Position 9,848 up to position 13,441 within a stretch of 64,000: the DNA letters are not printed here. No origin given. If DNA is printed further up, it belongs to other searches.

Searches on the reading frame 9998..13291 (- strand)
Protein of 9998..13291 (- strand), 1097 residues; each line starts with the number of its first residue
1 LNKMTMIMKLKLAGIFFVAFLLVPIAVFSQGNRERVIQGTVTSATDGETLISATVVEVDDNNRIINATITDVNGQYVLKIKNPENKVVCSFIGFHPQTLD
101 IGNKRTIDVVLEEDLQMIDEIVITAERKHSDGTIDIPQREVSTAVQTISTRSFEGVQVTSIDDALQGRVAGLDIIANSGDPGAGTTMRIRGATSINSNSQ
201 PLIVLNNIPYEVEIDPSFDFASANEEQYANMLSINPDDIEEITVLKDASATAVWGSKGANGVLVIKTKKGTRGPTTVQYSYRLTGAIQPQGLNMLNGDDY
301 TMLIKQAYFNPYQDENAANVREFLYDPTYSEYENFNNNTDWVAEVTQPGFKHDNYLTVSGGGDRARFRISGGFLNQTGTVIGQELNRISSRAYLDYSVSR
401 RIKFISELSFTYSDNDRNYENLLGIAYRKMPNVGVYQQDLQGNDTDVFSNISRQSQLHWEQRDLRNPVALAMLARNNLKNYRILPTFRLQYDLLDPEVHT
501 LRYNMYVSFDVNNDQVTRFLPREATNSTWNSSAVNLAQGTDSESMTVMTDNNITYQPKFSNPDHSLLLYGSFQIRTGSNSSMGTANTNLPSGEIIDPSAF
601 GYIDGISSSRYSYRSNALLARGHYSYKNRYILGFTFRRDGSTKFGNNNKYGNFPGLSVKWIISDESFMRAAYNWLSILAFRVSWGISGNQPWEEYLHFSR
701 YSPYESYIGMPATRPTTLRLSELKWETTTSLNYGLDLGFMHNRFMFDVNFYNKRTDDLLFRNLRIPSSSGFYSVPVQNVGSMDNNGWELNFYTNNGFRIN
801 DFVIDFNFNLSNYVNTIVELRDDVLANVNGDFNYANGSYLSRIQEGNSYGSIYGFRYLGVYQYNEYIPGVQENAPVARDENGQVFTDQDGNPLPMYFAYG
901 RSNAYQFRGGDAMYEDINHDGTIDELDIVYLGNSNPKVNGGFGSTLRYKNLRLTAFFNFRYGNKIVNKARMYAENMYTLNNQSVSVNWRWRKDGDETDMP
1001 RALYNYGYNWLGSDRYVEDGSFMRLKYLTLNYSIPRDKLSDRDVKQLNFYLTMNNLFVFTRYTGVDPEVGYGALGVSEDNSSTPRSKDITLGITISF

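Call 3: search_protein_families(library=pfam, proteins=[window:9998-13291:-], max_evalue=0.01)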
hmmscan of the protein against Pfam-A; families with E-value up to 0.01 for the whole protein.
window:9998-13291:- (1097 aa): 3 families
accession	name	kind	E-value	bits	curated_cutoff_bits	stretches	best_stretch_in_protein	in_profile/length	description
PF07715.20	Plug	-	1.6e-17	64.4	23.9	1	138-262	2-107/107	TonB-dependent Receptor Plug Domain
PF13715.12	CarbopepD_reg_2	-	1.1e-10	41.8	32.2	1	37-123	1-88/88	CarboxypepD_reg-like domain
PF13620.12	CarboxypepD_reg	-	4.5e-08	33.8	32.3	1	37-111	2-81/82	Carboxypeptidase regulatory-like domain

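Call 5: search_protein_families(library=ncbifam, proteins=[window:9998-13291:-], max_evalue=0.01)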
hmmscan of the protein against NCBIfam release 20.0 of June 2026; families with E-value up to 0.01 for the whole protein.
window:9998-13291:- (1097 aa): 3 families
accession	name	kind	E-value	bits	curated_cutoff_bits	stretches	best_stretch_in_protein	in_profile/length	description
TIGR04056.1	OMP_RagA_SusC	subfamily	1.8e-219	731.6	368.25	1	36-1097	2-981/981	SusC/RagA family TonB-linked outer membrane protein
TIGR04057.1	SusC_RagA_signa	signature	2.7e-15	55.9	46.2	1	238-268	1-31/31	SusC/RagA subfamily TonB-dependent outer membrane receptor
NF053590.1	TonB_dep_TOL0244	equivalog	0.0018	16.9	645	1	237-492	110-369/604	TOL_0244 family TonB-dependent receptor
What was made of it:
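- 9998..13291 (-): SusC-like TonB-dependent transporter A. TIGR04056 at 731 bits (call 5)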
